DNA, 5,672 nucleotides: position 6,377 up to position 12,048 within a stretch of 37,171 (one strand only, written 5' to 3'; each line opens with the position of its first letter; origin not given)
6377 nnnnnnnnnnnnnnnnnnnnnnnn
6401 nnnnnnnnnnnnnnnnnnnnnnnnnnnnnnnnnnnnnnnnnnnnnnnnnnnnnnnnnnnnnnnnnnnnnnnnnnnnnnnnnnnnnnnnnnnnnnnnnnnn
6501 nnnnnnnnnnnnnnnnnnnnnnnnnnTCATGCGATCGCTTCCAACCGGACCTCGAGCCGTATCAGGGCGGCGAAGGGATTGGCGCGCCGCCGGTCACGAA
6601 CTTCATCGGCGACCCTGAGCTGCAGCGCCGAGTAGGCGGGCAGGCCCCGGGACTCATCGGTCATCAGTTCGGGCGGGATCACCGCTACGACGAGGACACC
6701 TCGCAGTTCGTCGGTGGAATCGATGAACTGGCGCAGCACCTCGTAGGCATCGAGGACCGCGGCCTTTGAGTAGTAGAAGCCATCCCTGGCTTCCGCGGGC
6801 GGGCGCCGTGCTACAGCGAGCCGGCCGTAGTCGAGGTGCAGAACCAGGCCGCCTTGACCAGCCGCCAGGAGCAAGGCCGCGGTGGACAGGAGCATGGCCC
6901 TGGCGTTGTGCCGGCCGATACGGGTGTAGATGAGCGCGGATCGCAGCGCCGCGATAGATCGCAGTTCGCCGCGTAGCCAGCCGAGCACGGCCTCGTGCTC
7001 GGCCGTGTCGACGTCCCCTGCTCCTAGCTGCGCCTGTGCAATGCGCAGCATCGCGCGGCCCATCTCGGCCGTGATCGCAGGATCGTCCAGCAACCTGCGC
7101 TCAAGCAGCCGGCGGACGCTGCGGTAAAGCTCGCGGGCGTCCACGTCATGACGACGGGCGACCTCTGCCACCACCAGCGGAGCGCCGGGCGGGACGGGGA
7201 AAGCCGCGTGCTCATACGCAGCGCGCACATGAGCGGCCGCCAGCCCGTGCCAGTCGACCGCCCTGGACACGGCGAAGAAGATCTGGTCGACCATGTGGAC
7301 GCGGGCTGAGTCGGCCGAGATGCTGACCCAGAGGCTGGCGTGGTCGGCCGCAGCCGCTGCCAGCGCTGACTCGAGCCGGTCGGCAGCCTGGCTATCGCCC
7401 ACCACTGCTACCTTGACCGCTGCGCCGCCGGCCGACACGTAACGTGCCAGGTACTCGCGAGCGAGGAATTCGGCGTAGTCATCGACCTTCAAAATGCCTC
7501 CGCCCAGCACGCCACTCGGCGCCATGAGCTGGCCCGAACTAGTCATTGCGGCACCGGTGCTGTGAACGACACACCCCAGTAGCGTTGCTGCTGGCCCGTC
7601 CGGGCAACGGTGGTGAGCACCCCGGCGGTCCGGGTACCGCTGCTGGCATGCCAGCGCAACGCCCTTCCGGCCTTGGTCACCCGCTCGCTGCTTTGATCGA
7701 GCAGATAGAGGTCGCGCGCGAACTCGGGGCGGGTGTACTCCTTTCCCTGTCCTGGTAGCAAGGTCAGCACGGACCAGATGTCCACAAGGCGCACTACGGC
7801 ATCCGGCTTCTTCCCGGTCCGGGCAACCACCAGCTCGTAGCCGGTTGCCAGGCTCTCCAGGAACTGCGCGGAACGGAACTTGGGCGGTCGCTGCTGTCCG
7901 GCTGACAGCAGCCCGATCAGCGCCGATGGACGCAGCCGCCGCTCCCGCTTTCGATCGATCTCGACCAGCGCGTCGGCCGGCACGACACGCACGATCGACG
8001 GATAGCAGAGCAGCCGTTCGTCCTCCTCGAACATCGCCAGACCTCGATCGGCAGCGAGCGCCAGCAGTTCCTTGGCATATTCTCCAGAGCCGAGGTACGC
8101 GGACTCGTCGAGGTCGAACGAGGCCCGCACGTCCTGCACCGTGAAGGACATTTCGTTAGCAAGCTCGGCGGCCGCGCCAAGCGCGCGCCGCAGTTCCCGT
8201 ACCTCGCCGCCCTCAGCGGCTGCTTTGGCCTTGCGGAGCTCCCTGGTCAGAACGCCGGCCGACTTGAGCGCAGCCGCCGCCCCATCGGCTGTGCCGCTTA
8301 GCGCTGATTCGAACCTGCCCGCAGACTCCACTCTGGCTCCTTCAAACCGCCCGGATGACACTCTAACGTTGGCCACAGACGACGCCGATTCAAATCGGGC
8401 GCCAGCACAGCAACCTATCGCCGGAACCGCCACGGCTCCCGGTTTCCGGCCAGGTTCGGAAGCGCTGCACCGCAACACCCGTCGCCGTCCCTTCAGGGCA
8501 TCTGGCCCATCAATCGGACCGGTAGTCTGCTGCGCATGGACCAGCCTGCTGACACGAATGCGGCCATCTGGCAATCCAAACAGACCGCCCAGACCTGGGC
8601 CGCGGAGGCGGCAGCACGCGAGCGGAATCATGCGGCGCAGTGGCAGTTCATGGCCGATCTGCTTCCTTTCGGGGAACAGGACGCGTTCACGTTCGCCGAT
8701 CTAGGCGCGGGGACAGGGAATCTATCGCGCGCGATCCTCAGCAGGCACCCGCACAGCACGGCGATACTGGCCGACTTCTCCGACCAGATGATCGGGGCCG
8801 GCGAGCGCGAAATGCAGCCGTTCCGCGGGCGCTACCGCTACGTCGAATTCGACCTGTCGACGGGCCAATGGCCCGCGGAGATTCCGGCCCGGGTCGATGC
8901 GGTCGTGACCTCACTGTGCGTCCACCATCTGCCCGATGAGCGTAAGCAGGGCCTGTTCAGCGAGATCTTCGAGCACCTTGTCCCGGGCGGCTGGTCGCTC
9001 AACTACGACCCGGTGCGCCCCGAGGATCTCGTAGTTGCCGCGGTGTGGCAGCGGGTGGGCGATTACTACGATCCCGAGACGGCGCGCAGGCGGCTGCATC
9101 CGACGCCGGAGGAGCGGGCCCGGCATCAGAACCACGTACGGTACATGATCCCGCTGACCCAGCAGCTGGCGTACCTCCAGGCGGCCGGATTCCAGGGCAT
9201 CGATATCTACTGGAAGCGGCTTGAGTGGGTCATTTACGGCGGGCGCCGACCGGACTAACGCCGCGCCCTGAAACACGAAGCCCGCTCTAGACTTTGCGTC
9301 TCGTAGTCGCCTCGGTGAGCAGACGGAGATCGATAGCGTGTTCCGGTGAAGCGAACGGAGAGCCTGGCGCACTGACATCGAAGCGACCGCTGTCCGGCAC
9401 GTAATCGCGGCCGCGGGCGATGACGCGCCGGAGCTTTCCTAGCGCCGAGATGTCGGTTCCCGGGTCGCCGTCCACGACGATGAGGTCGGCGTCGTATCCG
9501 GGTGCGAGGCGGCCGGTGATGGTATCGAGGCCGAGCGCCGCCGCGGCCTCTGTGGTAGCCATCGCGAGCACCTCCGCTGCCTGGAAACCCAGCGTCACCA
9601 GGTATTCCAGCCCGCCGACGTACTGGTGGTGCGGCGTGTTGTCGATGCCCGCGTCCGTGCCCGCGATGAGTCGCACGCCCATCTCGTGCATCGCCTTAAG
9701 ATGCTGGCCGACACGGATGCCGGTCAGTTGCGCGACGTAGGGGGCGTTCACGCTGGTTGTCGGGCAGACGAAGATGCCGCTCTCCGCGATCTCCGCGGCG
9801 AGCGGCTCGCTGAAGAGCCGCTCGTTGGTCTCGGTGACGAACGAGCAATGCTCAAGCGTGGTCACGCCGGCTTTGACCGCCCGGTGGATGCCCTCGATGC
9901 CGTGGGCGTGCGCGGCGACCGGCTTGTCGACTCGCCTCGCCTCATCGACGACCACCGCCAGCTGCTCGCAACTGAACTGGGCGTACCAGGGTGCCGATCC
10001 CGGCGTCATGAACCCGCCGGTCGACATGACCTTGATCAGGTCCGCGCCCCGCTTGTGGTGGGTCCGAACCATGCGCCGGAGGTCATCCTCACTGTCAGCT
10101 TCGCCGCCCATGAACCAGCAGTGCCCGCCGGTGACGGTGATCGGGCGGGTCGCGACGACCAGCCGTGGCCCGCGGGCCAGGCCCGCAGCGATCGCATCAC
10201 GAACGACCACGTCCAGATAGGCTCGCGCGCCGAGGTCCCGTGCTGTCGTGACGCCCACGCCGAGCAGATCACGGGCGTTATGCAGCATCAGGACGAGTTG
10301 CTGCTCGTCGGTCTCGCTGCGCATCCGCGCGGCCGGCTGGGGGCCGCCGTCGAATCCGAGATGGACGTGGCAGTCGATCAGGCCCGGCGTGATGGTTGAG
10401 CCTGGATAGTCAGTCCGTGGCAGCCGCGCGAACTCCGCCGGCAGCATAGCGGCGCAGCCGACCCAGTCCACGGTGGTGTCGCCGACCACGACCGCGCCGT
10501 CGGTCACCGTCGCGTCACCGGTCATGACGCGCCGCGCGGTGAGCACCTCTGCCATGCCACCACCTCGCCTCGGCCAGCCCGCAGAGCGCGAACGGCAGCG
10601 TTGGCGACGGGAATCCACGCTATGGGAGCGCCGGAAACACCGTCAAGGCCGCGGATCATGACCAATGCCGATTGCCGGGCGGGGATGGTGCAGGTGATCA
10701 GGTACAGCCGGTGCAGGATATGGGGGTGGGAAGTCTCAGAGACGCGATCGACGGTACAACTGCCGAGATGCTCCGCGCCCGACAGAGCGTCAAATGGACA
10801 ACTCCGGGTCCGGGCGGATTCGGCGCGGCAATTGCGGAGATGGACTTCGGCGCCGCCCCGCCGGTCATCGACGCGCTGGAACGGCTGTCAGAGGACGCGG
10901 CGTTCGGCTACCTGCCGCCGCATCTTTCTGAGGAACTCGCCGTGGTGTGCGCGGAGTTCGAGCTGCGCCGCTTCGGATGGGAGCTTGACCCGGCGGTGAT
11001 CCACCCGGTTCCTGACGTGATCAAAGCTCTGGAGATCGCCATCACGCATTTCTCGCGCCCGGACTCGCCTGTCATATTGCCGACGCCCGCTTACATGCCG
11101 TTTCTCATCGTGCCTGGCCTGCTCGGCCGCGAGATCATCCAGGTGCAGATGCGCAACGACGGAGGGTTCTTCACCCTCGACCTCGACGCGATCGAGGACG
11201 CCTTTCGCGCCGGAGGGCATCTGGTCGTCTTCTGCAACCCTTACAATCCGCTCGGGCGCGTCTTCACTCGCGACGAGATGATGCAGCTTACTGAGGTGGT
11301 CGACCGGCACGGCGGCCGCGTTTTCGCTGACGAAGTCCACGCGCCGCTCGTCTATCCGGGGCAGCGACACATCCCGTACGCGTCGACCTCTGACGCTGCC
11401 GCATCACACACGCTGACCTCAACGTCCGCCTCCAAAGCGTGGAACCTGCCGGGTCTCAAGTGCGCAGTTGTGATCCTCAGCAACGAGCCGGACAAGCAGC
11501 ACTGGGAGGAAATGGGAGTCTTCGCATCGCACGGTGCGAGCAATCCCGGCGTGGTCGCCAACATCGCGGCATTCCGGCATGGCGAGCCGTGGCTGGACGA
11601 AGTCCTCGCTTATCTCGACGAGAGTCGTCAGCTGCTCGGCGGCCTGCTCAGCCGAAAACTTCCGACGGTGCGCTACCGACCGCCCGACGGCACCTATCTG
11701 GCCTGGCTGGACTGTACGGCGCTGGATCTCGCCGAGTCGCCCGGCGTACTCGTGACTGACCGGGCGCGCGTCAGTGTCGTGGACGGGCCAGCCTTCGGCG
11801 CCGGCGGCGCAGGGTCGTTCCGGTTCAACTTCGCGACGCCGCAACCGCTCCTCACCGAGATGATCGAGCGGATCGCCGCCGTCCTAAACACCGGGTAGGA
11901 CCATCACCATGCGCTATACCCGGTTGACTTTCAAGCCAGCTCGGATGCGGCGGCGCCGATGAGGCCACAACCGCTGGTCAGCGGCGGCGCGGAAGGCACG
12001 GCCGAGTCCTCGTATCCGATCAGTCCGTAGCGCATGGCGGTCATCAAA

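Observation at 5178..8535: Three-gene, translationally coupled cassette built around an orphan BrxD/DUF2791-like P-loop ATPase: candidate undescribed conflict/defence module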

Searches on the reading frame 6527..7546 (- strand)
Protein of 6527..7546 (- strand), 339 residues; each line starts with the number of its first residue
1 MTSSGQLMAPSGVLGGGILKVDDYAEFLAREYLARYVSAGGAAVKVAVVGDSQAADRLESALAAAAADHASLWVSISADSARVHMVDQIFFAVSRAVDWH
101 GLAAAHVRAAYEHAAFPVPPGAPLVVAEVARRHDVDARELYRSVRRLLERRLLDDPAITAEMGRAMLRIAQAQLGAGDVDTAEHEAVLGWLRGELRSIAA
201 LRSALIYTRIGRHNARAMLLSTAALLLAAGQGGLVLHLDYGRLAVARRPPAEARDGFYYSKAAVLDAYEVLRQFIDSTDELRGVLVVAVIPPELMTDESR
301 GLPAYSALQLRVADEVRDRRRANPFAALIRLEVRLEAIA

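Call 3: search_protein_families(library=pfam, proteins=[window:6527-7546:-], max_evalue=0.1)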
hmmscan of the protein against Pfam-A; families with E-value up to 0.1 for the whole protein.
window:6527-7546:- (339 aa): 2 families
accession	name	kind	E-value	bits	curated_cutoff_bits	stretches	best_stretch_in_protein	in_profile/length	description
PF10923.14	BrxC_BrxD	-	7.9e-14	51.8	22.2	1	134-332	141-332/414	BREX system ATP-binding protein BrxC/D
PF01527.26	HTH_Tnp_1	-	0.046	14.4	24.1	1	125-150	25-50/75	Transposase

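Call 4: search_protein_families(library=padloc, proteins=[window:6527-7546:-], max_evalue=0.1)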
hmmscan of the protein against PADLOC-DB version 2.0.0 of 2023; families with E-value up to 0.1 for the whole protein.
window:6527-7546:- (339 aa): 2 families
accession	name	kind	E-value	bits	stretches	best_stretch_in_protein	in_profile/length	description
PDLC02494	BrxD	-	2.2e-11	41.6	1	63-332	75-328/440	BrxD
PDLC03959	SngB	-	0.00036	17.7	1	179-317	191-321/439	-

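Call 5: search_protein_families(library=ncbifam, proteins=[window:6527-7546:-], max_evalue=0.1)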
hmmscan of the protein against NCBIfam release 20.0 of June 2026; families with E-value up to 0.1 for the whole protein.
window:6527-7546:- (339 aa): 2 families
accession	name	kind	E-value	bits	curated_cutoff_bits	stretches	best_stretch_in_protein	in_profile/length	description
NF033438.1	BREX_BrxD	equivalog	9.9e-11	41.3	350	1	63-332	71-324/423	BREX system ATP-binding protein BrxD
NF008892.0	PRK11924.2-1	equivalog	0.0036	16.9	291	1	153-205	16-71/203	RNA polymerase sigma factor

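Call 54: list_cluster_members(proteins=[P0001, window:6527-7546:-, window:5178-6530:-, window:7543-8331:-])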
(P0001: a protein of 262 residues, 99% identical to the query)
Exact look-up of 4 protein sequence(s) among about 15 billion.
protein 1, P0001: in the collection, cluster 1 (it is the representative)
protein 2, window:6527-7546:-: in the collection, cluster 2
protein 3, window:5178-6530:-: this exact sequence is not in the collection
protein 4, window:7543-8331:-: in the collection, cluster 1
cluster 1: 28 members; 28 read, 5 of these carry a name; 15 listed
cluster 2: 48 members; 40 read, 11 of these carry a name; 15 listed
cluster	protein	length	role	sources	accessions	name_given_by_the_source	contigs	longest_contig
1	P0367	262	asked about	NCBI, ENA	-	-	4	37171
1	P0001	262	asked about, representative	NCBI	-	-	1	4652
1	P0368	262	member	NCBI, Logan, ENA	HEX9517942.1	MAG TPA: hypothetical protein VF940_17405 [Streptosporangiaceae bacterium]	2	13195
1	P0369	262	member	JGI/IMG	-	hypothetical protein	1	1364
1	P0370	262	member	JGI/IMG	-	hypothetical protein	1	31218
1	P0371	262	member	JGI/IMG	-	hypothetical protein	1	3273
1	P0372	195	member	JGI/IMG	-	hypothetical protein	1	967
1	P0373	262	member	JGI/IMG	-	-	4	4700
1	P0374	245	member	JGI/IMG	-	-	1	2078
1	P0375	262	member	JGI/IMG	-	-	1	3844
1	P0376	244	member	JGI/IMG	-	-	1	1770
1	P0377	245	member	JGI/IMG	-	-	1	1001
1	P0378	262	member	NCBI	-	-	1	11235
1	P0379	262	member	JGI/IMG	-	-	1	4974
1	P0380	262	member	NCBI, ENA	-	-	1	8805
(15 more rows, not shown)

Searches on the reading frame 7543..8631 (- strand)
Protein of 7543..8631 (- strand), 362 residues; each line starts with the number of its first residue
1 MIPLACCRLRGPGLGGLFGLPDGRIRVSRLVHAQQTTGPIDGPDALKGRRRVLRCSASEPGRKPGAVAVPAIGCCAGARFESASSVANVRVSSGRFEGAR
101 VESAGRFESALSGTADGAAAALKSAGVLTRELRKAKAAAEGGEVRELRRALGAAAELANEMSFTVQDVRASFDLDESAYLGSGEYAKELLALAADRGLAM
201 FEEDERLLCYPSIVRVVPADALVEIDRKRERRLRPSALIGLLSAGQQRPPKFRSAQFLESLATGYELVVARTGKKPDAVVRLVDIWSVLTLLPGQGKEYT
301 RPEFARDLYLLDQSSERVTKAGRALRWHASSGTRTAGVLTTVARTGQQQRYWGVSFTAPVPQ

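Call 3: search_protein_families(library=pfam, proteins=[window:7543-8631:-], max_evalue=0.1)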
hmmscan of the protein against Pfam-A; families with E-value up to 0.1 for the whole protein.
window:7543-8631:- (362 aa): 0 families

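Call 4: search_protein_families(library=padloc, proteins=[window:7543-8631:-], max_evalue=0.1)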
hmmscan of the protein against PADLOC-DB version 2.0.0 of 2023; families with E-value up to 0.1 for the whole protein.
window:7543-8631:- (362 aa): 0 families

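Call 5: search_protein_families(library=ncbifam, proteins=[window:7543-8631:-], max_evalue=0.1)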
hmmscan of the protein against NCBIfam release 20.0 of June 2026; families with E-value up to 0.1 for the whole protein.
window:7543-8631:- (362 aa): 0 families

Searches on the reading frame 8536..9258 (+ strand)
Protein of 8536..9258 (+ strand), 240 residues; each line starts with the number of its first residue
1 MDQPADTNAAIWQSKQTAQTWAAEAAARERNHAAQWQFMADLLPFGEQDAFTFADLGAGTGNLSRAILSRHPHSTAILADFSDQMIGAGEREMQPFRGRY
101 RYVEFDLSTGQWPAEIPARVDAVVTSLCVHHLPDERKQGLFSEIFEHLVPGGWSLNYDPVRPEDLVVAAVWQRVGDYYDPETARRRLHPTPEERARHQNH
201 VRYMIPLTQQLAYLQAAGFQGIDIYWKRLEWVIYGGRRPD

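Call 40: search_protein_families(library=pfam, proteins=[window:8536-9258:+], max_evalue=0.001)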
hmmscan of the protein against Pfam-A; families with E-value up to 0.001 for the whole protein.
window:8536-9258:+ (240 aa): 5 families
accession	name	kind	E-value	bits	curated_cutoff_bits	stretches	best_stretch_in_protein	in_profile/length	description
PF08242.18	Methyltransf_12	-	1.3e-13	51.9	30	1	55-153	2-97/98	Methyltransferase domain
PF13649.12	Methyltransf_25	-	5.1e-13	50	27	1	55-152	3-97/97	Methyltransferase domain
PF08241.18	Methyltransf_11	-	3.2e-08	34.5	21.2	1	55-153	2-92/95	Methyltransferase domain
PF13489.12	Methyltransf_23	-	4.1e-06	27.1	27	1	53-220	26-160/164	Methyltransferase domain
PF00891.24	Methyltransf_2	-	0.00017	21.5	22.3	1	52-152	65-160/210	O-methyltransferase domain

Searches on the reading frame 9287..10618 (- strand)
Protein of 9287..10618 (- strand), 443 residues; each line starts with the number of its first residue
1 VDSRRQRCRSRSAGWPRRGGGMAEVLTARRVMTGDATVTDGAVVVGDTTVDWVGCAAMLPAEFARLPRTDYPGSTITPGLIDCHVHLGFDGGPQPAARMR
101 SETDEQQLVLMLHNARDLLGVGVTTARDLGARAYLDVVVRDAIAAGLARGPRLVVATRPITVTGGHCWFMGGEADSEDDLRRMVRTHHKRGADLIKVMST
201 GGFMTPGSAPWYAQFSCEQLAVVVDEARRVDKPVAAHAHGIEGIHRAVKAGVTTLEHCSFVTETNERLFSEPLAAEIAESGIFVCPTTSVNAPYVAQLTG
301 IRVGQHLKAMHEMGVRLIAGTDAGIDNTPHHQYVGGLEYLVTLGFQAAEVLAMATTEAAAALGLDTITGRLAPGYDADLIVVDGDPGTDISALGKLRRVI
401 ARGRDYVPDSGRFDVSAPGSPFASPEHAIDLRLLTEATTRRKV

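Call 40: search_protein_families(library=pfam, proteins=[window:9287-10618:-], max_evalue=0.001)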
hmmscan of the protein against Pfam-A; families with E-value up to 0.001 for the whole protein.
window:9287-10618:- (443 aa): 2 families
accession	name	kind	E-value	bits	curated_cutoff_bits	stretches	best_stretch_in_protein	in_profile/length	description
PF01979.26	Amidohydro_1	-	1.2e-42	146.9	25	1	75-401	1-340/345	Amidohydrolase family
PF07969.17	Amidohydro_3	-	6.1e-18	66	29.7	1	204-387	239-449/472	Amidohydrolase family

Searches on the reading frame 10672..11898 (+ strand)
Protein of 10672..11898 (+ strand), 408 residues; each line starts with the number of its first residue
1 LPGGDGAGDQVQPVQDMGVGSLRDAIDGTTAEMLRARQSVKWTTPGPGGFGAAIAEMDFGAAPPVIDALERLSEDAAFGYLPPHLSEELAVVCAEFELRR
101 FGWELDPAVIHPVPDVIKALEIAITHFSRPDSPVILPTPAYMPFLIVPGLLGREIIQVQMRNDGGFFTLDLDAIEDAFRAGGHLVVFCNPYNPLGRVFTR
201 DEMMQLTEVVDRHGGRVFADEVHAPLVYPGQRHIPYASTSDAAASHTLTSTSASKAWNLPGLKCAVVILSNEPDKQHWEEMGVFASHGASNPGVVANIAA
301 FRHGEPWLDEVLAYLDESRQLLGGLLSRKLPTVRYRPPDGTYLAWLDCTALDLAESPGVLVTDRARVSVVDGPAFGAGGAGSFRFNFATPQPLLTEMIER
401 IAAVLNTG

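Call 40: search_protein_families(library=pfam, proteins=[window:10672-11898:+], max_evalue=0.001)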
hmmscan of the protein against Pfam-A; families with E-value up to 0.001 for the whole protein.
window:10672-11898:+ (408 aa): 1 family
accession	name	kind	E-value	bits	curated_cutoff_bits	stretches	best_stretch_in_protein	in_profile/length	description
PF00155.27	Aminotran_1_2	-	2.5e-35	122.8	19.7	1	56-401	10-361/361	Aminotransferase class I and II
